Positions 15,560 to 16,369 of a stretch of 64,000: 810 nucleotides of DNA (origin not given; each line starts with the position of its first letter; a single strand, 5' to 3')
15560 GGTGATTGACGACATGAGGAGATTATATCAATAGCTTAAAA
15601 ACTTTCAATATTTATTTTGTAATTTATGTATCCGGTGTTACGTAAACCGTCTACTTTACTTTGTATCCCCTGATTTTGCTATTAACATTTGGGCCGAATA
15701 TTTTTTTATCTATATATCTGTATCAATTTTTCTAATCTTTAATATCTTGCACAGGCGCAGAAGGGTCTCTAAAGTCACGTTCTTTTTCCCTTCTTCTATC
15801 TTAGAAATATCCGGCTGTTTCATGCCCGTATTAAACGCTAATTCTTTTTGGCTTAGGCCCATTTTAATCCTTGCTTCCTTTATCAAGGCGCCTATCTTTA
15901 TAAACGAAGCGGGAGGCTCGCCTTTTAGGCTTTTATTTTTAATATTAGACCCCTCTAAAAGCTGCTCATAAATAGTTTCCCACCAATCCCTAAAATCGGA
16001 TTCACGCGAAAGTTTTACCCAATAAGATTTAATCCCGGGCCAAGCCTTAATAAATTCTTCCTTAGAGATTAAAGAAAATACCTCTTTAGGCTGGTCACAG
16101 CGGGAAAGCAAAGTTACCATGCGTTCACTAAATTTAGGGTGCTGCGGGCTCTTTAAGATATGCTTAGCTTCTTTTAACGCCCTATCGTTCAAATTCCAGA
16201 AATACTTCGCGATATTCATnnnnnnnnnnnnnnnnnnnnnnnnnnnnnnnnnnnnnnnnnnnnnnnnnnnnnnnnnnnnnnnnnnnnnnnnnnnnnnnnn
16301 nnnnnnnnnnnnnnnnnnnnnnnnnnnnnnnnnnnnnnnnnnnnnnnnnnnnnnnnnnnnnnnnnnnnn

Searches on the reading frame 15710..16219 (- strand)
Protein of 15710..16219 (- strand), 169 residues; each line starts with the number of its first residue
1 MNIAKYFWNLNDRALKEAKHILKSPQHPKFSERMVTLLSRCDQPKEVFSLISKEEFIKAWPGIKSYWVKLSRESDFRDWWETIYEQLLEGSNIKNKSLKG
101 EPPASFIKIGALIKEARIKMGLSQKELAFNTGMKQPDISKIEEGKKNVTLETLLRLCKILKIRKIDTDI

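Call 5: search_protein_families(library=pfam, proteins=[window:15710-16219:-], max_evalue=0.01)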
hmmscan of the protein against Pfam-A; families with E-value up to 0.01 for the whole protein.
window:15710-16219:- (169 aa): 6 families
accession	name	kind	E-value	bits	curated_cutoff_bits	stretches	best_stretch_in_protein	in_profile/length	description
PF01381.28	HTH_3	-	1.1e-13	51.4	23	1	113-162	1-50/55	Helix-turn-helix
PF13560.12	HTH_31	-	4.7e-08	33.7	27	1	109-161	2-55/64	Helix-turn-helix domain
PF13443.12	HTH_26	-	1.1e-07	32.4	22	1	114-163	3-53/63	Cro/C1-type HTH DNA-binding domain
PF12844.13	HTH_19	-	1.1e-07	32.1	30.2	1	110-162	1-53/64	Helix-turn-helix domain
PF13744.12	HTH_37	-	7.3e-05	22.9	27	1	110-152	20-63/80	Helix-turn-helix domain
PF13413.12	HTH_25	-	0.0077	16.5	24.6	0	113-145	2-34/62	Helix-turn-helix domain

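Call 6: search_protein_families(library=padloc, proteins=[window:15710-16219:-], max_evalue=0.01)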
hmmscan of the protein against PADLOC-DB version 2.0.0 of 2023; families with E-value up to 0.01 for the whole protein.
window:15710-16219:- (169 aa): 18 families
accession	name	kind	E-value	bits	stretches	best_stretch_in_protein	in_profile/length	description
PDLC02926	HTH_VI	-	1.1e-12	46.1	1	109-163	2-56/92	-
PDLC03664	Control_protein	-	1.1e-08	33.4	1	104-162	9-67/74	control protein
PDLC03665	Control_protein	-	1.6e-07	29.5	1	109-163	9-64/77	control protein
PDLC04760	PDC-M64C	-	3.8e-07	28.4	1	109-167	27-85/93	-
PDLC04762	PDC-M64C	-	4.8e-06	24.6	1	108-161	27-80/97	-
PDLC03952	RmrA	-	5.8e-06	23.4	1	111-161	25-75/395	-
PDLC04142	capH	-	1.3e-05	24.2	1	108-162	6-60/103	capH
PDLC03951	RmrA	-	1.8e-05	21.9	1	113-163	13-63/400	-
PDLC03668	Control_protein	-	2.4e-05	22.8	1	108-162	8-62/79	control protein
PDLC03954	RmrA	-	2.8e-05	21.2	1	112-163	14-65/380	-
PDLC03944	RmrA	-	3.3e-05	21.1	1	111-161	9-59/384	-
PDLC03947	RmrA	-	4.9e-05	20.3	1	111-162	14-65/383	-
PDLC03953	RmrA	-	5.8e-05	20.5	1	112-159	9-56/373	-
PDLC04775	PDC-M69A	-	7e-05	21.3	1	105-163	4-62/113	-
PDLC03671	Control_protein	-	0.00023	19.3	1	120-161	26-67/84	control protein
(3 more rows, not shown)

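Call 7: search_protein_families(library=ncbifam, proteins=[window:15710-16219:-], max_evalue=0.01)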
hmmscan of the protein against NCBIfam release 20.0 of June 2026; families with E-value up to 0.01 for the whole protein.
window:15710-16219:- (169 aa): 12 families
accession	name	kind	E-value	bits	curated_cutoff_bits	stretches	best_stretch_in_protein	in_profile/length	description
TIGR03070.1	couple_hipB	subfamily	3.5e-13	49.3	71.65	1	108-160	2-54/58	type II toxin-antitoxin system Y4mF family antitoxin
TIGR00270.2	TIGR00270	equivalog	4.7e-07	29.7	110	1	111-163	78-130/159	multiprotein bridging factor aMBF1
TIGR02607.1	antidote_HigA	equivalog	5.7e-07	29.3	47.7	1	108-161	6-60/81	HigA family addiction module antitoxin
NF041951.1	phage_RstR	subfamily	2.3e-06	27.9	80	1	108-162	2-56/108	RstR family transcriptional repressor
NF047948.1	male_kill_WMK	equivalog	2.4e-06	27.2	300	1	107-164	161-218/300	WO male-killing family protein Wmk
NF006015.0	PRK08154.1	subfamily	8.8e-06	25.1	204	1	106-162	28-84/314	anaerobic benzoate catabolism transcriptional regulator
TIGR03830.1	CxxCG_CxxCG_HTH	subfamily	9.9e-06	25.4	61.8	1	109-158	66-117/127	type II TA system antitoxin MqsA family protein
NF007271.0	PRK09726.1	equivalog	1.4e-05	25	79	1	111-162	15-66/88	type II toxin-antitoxin system antitoxin HipB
NF003162.0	PRK04140.1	equivalog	6.2e-05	22.2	263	1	105-162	122-180/317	transcriptional regulator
NF007408.0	PRK09943.1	equivalog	7.4e-05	22.4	211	1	109-161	8-60/185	HTH-type transcriptional regulator PuuR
NF041493.1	MobT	equivalog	0.00036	19.5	600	1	113-161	1-49/383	MobT family relaxase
NF007257.0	PRK09706.1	subfamily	0.0016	18.2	101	1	109-162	6-59/135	transcriptional repressor DicA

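Call 23: find_homologous_proteins(query=window:15710-16219:-, max_evalue=0.00001)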
Query window:15710-16219:- (169 aa): 367 proteins with E <= 0.00001 among 417 candidates; the best 120 are listed.
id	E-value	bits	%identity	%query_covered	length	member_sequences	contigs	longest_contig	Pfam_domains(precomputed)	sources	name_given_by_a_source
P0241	1.5e-106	371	100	100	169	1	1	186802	PF12844.14,PF01381.29,PF13560.13,PF13443.13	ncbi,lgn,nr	ncbi:MAG: helix-turn-helix transcriptional regulator [Candidatus Omnitrophota bacterium]|nr:helix-tu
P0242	1.3e-92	326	87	98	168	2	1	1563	PF12844.14,PF01381.29,PF13560.13,PF13443.13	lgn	-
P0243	9.1e-91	320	84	93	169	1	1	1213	PF12844.14,PF01381.29,PF13560.13,PF13443.13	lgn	-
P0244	3.2e-90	318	86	99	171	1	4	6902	PF13744.13,PF12844.14,PF01381.29,PF13560.13,PF13443.13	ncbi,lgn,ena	-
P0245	1.1e-80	287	77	99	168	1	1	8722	PF12844.14,PF01381.29,PF13560.13,PF13443.13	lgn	-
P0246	4.5e-75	269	72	98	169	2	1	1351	PF12844.14,PF01381.29,PF13560.13,PF13443.13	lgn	-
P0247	2.0e-73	264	71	99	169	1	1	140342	PF12844.14,PF01381.29,PF13560.13,PF13443.13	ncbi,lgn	-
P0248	9.5e-73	262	70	98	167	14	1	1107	PF13744.13,PF12844.14,PF01381.29,PF13560.13,PF13443.13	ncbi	-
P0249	1.6e-72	261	70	98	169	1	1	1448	PF12844.14,PF01381.29,PF13560.13,PF13443.13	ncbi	-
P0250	1.6e-72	261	67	99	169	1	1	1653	PF12844.14,PF01381.29,PF13560.13,PF13443.13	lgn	-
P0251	6.3e-72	259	68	100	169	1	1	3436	PF13744.13,PF12844.14,PF01381.29,PF13560.13,PF13443.13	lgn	-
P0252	3.1e-71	257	69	98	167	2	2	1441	PF13744.13,PF12844.14,PF01381.29,PF13560.13,PF13443.13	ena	-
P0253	7.3e-71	255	69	98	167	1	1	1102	PF13744.13,PF12844.14,PF01381.29,PF13560.13,PF13443.13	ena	-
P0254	9.0e-71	255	68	99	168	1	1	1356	PF13744.13,PF12844.14,PF01381.29,PF13560.13,PF13443.13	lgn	-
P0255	1.0e-70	255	68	98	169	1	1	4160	PF12844.14,PF01381.29,PF13560.13,PF13443.13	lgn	-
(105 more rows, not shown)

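Call 31: search_solved_structures(query=window:15710-16219:-, max_evalue=1, show_alignments=1)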
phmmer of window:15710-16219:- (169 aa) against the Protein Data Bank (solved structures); distinct sequences matched with E-value up to 1: 56.
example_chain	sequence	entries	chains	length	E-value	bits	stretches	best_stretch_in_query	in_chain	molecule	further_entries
1y7y_A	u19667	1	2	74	5e-07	33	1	104-163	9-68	C.AhdI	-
2b5a_A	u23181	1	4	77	1.7e-05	28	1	108-162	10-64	C.BclI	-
8tac_A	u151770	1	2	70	3.6e-05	27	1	103-161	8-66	DBP48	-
8ezt_A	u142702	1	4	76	4.5e-05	26.7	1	109-163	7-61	HipB(Lp)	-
4ia8_A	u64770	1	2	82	5.5e-05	26.4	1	107-163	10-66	Regulatory protein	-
4i6t_A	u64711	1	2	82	7.5e-05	26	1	107-163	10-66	Regulatory protein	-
3clc_A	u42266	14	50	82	7.5e-05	26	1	107-163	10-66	Regulatory protein | R-M CONTROLLER PROTEIN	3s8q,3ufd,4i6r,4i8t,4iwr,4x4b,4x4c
4i6u_A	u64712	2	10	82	7.5e-05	25.9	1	107-163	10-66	Regulatory protein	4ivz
3g5g_A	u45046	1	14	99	8.5e-05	25.8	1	107-163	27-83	Regulatory protein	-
4fn3_A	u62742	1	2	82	0.0001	25.5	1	107-163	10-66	Regulatory protein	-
6af3_B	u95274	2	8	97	0.00012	25.2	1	110-158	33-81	HigA antitoxin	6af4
3fya_A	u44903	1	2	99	0.00016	24.9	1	107-163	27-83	Regulatory protein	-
4f8d_A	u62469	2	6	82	0.0002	24.6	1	107-163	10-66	Regulatory protein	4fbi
7p4a_A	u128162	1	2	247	0.00031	23.9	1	106-157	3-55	Stl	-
7zvi_A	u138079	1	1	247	0.00033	23.8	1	106-157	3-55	Orf22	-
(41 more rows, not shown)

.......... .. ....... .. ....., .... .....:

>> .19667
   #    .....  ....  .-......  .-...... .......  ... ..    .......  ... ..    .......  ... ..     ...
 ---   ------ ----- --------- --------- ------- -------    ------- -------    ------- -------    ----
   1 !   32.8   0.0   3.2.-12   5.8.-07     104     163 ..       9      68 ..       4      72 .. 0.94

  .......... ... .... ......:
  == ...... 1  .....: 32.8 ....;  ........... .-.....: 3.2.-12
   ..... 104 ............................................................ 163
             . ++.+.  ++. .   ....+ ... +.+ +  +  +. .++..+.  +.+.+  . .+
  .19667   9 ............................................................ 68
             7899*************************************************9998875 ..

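Call 43: predict_structure(alignment_id=A1)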
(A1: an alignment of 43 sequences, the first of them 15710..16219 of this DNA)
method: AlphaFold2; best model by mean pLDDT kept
length: 169 residues; sequences in the alignment: 43
mean_pLDDT: 86.0   pTM: 0.53
mean pLDDT of the five models: 86.0, 84.9, 83.1, 83.0, 76.4
residues with pLDDT >= 90: 92; 70-90: 60; 50-70: 7; < 50: 10
segments of 3 or more residues with pLDDT < 50: 92-100
pLDDT, mean of each block of 10 residues (from residue 1): 88 94 95 95 91 95 95 88 84 40 78 92 90 87 83 90 77
secondary structure, 60 per line:
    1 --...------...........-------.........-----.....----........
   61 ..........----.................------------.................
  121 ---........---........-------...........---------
elements in order: H12-22 H30-38 H44-48 H53-70 H75-91 H104-120 H124-131 H135-142 H150-160

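Call 64: search_dna_similar(query=window:15710-16219:-, collection=plasmids, mode=protein, max_rows=10)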
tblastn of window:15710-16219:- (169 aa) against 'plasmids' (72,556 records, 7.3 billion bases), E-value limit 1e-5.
No match.

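Call 68: find_encoding_contigs(protein=P0247, flank=5000, max_places=2)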
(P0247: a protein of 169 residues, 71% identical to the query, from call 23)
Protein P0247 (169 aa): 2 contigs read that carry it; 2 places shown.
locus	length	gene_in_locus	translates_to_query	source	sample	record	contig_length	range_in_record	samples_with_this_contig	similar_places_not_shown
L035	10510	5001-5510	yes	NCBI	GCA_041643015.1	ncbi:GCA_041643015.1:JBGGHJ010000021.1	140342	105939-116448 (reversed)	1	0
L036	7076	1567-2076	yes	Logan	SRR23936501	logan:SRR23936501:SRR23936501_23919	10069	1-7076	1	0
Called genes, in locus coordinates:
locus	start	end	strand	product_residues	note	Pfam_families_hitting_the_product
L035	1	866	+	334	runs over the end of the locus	PF00535:Glycos_transf_2, PF10111:Glyco_tranf_2_2, PF13641:Glyco_tranf_2_3, PF13506:Glyco_transf_21, PF13632:Glyco_trans_2_3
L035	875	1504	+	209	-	PF08003:Methyltransf_9 (weak), PF07021:MetW, PF13489:Methyltransf_23, PF13649:Methyltransf_25, PF13847:Methyltransf_31, PF08241:Methyltransf_11, PF08242:Methyltransf_12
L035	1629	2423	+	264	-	PF01209:Ubie_methyltran, PF02353:CMAS (weak), PF13489:Methyltransf_23, PF13847:Methyltransf_31, PF08241:Methyltransf_11, PF08242:Methyltransf_12, PF13649:Methyltransf_25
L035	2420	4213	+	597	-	-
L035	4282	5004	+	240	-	PF08843:AbiEii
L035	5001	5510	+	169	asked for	PF12844:HTH_19, PF13560:HTH_31, PF01381:HTH_3, PF13443:HTH_26 (weak)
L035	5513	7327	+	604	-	PF02543:Carbam_trans_N, PF16861:Carbam_trans_C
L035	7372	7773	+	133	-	PF19588:SxtJ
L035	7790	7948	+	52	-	PF19451:DUF5989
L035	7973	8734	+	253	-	PF11306:DUF3108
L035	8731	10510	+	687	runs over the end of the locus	-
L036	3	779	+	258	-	?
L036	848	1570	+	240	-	PF08843:AbiEii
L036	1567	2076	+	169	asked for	PF12844:HTH_19, PF13560:HTH_31, PF01381:HTH_3, PF13443:HTH_26 (weak)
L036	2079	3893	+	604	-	PF02543:Carbam_trans_N, PF16861:Carbam_trans_C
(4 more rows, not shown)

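Call 86: search_protein_families(library=phrogs, proteins=[window:15710-16219:-], max_evalue=0.01)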
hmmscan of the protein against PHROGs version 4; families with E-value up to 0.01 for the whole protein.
window:15710-16219:- (169 aa): 23 families
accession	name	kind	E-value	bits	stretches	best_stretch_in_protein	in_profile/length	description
phrog_1373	-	transcription regulation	4.1e-13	50.7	1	107-163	63-118/166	transcriptional regulator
phrog_3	-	transcription regulation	3.1e-10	41.4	1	104-165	84-140/430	transcriptional repressor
phrog_2439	-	transcription regulation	8.6e-10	39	1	110-162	9-61/367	transcriptional regulator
phrog_8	-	transcription regulation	5.3e-09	37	1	106-162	74-130/346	transcriptional regulator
phrog_4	-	transcription regulation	9.3e-08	32.4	1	105-163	133-187/400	transcriptional repressor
phrog_2339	-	DNA, RNA and nucleotide metabolism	1.1e-07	32.7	1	111-160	28-78/98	HTH DNA binding protein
phrog_2967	-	transcription regulation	1.9e-07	31.8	1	106-165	8-67/225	transcriptional regulator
phrog_5823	-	transcription regulation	1.2e-06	28.9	1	108-162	6-61/404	transcriptional regulator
phrog_7241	-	transcription regulation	1.6e-06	29.1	1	112-163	65-116/122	transcriptional regulator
phrog_955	-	DNA, RNA and nucleotide metabolism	2e-06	28.6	1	95-148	11-64/142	HTH DNA binding protein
phrog_6831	-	transcription regulation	2.3e-06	28.5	1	118-161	15-59/68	transcriptional regulator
phrog_9908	-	DNA, RNA and nucleotide metabolism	1.9e-05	25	1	107-163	12-68/282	DNA binding protein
phrog_2328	-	transcription regulation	0.00011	22.9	1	113-153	20-60/128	transcriptional repressor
phrog_38027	-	transcription regulation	0.00034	21.7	1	114-161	74-121/143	transcriptional repressor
phrog_7396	-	unknown function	0.00035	21.3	1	109-162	16-72/227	-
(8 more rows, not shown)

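Call 101: find_encoding_contigs(protein=P0244, flank=7000, max_places=4)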
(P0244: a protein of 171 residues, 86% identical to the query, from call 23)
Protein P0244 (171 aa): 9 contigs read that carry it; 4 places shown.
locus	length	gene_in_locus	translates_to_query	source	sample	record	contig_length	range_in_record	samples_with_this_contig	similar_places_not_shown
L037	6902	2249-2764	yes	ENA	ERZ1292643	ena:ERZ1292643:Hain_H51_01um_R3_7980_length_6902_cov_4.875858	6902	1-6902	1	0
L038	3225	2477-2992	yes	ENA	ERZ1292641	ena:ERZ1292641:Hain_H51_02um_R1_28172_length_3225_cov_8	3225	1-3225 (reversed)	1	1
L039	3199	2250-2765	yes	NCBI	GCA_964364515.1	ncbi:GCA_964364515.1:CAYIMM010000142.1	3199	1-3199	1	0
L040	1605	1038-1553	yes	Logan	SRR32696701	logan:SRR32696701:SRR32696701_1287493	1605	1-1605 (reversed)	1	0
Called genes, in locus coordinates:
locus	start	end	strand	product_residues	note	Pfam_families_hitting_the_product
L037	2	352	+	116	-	?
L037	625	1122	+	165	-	PF08308:PEGA (faint)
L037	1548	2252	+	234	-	-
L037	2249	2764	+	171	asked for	PF13744:HTH_37 (faint), PF01381:HTH_3, PF12844:HTH_19, PF13443:HTH_26 (weak), PF13560:HTH_31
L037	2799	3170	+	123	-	PF00072:Response_reg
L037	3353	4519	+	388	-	PF13784:Fic_N, PF02661:Fic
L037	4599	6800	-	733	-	PF16927:HisKA_7TM, PF01590:GAF (weak), PF13185:GAF_2, PF13492:GAF_3, PF02518:HATPase_c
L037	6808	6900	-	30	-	?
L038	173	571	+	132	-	-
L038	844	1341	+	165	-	PF08308:PEGA (faint)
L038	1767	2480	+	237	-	PF08843:AbiEii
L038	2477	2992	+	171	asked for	PF13744:HTH_37 (faint), PF01381:HTH_3, PF12844:HTH_19, PF13443:HTH_26 (weak), PF13560:HTH_31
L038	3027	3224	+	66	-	?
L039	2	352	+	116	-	?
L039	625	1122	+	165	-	PF08308:PEGA (faint)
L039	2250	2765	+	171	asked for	PF13744:HTH_37 (faint), PF01381:HTH_3, PF12844:HTH_19, PF13443:HTH_26 (weak), PF13560:HTH_31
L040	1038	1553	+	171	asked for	PF13744:HTH_37 (faint), PF01381:HTH_3, PF12844:HTH_19, PF13443:HTH_26 (weak), PF13560:HTH_31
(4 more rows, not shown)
